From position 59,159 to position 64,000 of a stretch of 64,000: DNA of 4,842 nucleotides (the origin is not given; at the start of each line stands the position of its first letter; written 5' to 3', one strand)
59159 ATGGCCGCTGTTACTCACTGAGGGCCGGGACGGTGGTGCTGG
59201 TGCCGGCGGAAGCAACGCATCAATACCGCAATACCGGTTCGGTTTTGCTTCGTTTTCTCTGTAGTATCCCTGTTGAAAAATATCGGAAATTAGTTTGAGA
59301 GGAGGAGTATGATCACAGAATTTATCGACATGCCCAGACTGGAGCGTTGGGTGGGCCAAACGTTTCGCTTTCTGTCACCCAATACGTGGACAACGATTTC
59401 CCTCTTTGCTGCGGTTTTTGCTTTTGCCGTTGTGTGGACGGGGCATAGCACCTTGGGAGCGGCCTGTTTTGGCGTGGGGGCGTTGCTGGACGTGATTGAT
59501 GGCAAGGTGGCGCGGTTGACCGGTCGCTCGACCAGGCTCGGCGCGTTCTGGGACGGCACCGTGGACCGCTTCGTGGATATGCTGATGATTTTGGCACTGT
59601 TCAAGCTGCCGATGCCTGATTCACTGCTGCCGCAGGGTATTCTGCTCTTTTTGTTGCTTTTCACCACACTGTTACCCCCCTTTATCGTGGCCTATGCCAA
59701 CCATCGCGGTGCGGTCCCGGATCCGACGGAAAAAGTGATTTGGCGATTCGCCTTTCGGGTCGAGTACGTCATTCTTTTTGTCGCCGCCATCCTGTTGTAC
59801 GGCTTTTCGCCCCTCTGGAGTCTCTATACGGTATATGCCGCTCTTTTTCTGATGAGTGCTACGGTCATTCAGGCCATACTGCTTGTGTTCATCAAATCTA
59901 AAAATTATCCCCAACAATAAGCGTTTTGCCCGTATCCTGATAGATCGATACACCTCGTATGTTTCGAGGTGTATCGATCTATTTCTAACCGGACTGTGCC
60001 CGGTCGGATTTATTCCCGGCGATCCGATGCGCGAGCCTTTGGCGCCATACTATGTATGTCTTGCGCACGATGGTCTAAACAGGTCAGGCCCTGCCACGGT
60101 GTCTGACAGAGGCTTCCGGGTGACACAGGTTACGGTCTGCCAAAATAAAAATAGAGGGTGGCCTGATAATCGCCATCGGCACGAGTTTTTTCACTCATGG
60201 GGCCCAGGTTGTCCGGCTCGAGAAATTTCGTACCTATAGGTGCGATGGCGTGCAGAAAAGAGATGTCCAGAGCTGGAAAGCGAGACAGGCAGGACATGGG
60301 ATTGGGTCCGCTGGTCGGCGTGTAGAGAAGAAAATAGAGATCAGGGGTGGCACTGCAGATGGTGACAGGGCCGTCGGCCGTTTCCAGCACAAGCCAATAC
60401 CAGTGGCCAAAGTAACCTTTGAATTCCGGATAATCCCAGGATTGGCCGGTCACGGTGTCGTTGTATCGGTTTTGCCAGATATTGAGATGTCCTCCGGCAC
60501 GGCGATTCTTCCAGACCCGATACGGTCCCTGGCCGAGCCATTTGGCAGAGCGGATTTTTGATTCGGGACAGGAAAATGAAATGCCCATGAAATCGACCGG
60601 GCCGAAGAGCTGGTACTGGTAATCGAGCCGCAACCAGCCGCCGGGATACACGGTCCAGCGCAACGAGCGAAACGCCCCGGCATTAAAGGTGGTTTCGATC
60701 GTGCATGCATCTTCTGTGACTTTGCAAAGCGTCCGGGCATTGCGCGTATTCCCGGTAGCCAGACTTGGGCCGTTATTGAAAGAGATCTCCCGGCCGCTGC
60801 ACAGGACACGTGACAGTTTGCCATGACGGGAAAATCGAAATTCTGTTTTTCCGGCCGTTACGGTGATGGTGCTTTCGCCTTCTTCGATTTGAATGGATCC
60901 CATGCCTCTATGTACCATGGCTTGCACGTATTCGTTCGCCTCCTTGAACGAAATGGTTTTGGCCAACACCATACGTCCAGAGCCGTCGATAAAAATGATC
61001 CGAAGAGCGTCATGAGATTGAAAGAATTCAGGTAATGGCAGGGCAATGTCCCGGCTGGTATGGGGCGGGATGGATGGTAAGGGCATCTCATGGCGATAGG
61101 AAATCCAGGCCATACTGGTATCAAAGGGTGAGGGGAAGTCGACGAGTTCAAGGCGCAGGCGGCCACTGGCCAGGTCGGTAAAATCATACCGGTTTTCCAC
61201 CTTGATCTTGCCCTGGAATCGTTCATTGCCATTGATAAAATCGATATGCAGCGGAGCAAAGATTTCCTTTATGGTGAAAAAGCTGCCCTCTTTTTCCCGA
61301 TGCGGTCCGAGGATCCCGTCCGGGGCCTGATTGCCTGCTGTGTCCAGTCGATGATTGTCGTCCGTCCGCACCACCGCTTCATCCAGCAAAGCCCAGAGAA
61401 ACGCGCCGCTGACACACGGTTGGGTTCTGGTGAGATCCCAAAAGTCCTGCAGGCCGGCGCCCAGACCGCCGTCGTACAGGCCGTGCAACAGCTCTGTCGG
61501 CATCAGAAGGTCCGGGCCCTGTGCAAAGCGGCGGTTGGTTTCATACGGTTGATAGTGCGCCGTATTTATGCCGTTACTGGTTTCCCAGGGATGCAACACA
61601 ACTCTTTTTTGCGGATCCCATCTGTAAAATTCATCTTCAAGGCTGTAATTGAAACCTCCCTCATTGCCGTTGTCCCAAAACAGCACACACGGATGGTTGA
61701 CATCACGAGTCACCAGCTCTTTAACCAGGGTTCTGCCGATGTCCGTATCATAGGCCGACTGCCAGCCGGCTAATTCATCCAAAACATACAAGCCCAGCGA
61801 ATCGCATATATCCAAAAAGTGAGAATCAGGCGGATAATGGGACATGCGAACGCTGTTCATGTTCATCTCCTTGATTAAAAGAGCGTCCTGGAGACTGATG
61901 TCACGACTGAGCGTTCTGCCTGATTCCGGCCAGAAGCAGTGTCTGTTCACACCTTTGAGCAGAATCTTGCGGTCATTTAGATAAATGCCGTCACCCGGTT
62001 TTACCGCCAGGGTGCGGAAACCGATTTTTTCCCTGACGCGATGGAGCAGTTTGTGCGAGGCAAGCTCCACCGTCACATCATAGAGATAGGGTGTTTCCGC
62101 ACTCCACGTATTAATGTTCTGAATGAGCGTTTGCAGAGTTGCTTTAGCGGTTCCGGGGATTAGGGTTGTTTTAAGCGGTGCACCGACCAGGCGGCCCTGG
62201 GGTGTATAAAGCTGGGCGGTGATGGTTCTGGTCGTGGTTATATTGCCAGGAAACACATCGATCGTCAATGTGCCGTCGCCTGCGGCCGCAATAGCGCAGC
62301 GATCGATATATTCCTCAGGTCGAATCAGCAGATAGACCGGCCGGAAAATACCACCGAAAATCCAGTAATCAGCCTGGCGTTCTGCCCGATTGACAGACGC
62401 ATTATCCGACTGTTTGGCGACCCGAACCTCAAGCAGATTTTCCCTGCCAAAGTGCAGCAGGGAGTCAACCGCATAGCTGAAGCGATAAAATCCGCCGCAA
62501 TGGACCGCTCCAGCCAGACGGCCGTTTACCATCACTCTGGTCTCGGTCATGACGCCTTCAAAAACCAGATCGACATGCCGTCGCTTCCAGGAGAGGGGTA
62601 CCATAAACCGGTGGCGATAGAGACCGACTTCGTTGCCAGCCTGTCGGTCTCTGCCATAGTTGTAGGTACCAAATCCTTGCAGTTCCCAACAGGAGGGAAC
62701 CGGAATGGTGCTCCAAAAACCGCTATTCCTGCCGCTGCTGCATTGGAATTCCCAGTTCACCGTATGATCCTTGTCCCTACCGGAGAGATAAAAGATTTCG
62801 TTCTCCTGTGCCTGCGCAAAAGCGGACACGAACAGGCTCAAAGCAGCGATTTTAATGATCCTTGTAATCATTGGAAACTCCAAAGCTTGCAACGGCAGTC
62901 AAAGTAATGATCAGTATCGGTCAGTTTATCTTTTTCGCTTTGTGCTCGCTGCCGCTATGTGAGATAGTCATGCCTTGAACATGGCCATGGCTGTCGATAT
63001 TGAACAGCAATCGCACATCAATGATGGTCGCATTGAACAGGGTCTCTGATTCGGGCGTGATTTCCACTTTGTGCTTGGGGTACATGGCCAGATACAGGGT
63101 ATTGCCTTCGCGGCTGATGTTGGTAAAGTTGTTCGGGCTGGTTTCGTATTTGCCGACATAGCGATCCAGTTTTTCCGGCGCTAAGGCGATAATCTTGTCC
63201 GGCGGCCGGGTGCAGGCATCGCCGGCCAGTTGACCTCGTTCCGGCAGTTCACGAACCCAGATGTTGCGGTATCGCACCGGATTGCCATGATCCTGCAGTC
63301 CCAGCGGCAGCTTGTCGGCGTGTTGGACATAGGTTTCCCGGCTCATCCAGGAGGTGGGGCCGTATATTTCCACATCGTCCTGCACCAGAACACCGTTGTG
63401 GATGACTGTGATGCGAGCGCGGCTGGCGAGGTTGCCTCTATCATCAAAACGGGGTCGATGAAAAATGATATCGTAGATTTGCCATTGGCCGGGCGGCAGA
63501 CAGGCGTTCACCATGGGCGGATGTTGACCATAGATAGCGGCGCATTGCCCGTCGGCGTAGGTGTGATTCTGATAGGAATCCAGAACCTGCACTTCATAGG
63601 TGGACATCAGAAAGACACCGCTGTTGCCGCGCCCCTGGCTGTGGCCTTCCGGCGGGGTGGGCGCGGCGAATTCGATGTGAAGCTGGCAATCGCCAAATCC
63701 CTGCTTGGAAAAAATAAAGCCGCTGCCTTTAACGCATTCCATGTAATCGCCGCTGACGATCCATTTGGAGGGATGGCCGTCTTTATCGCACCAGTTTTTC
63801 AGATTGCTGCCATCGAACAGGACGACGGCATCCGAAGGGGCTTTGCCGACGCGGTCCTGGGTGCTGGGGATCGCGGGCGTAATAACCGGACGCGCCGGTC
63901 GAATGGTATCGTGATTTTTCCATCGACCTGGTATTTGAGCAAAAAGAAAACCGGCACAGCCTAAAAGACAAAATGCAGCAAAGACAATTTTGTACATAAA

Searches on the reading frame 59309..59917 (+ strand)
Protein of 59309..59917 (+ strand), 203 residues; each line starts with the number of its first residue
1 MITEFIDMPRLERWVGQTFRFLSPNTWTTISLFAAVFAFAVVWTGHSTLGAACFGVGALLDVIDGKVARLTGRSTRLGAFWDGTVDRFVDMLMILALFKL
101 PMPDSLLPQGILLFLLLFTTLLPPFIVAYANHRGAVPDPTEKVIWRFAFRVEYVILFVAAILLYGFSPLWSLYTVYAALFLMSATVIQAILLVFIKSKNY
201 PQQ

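Call 79: search_protein_families(library=pfam, proteins=[window:59309-59917:+], max_evalue=0.0001)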
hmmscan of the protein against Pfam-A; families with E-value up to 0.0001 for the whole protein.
window:59309-59917:+ (203 aa): 1 family
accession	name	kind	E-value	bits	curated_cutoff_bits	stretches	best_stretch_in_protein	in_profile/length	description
PF01066.26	CDP-OH_P_transf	-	7.3e-14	52.9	22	1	22-180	2-148/152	CDP-alcohol phosphatidyltransferase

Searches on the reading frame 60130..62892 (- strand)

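Call 52: search_protein_families(library=pfam, proteins=[window:60130-62892:-], max_evalue=0.0001)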
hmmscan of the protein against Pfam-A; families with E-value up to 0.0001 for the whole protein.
window:60130-62892:- (920 aa): 5 families
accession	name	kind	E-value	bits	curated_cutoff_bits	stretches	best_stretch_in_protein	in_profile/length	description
PF02836.23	Glyco_hydro_2_C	-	9.7e-29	100.9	21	1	301-511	6-251/302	Glycosyl hydrolases family 2, TIM barrel domain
PF02837.24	Glyco_hydro_2_N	-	3.7e-16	60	28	1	61-192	32-169/169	Glycosyl hydrolases family 2, sugar binding domain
PF00703.27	Glyco_hydro_2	-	1.4e-11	45.5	23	1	205-293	16-109/109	Glycosyl hydrolases family 2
PF22666.2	Glyco_hydro_2_N2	-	6e-07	30.1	27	1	89-176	49-134/167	Glycosyl hydrolase 2 galactose-binding domain-like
PF16353.11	LacZ_4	-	6.6e-05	23.6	27.3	0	563-623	1-52/87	Beta-galactosidase, domain 4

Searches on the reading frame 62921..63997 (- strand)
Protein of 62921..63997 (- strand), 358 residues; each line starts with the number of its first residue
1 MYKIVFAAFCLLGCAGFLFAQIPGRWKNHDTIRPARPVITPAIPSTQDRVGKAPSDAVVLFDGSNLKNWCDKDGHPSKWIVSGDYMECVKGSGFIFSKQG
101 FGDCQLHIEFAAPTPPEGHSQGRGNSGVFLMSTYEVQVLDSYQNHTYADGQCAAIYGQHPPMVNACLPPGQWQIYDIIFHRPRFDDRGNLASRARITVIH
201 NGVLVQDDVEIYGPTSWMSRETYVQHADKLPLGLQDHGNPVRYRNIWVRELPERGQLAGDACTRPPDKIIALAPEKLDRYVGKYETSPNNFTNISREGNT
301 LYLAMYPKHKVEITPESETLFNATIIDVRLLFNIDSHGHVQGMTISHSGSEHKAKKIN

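Call 79: search_protein_families(library=pfam, proteins=[window:62921-63997:-], max_evalue=0.0001)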
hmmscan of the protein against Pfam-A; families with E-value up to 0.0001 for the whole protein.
window:62921-63997:- (358 aa): 2 families
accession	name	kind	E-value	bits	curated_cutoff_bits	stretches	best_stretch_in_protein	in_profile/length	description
PF06439.18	3keto-disac_hyd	-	2.9e-41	142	26.8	1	57-249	2-187/187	3-keto-disaccharide hydrolase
PF11954.13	DUF3471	-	1e-06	29.5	29.3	1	272-346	7-89/103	Domain of unknown function (DUF3471)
